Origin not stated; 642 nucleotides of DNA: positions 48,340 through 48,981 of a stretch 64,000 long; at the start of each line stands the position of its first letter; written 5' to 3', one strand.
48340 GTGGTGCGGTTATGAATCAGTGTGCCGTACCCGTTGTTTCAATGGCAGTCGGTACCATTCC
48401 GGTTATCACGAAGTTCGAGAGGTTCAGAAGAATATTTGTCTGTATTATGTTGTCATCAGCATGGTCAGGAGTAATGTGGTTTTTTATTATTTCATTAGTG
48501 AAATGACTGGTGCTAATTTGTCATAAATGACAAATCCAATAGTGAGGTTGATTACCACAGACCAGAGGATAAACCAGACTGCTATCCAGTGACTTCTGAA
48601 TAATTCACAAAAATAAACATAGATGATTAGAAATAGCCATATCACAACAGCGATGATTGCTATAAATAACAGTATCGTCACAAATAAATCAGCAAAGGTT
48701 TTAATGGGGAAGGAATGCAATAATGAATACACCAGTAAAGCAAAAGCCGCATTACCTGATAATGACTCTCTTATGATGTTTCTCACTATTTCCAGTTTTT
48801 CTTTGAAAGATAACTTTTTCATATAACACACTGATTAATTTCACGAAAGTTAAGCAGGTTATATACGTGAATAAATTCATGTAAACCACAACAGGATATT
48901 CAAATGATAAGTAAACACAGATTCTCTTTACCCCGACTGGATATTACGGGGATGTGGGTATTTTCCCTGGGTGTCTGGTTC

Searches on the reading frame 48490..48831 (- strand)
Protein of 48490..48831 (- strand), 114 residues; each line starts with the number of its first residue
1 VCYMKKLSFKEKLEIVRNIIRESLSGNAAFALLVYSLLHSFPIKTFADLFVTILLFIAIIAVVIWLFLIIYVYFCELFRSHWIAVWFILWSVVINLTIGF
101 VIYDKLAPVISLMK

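Call 61: search_protein_families(library=pfam, proteins=[window:48490-48831:-], max_evalue=0.1)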
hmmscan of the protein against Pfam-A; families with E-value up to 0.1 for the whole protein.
window:48490-48831:- (114 aa): 2 families
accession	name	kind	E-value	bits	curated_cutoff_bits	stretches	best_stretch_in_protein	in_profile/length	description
PF00789.26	UBX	-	0.036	14.7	21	1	8-49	24-61/82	UBX domain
PF05545.16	FixQ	-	0.048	14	29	1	44-67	7-30/49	Cbb3-type cytochrome oxidase component FixQ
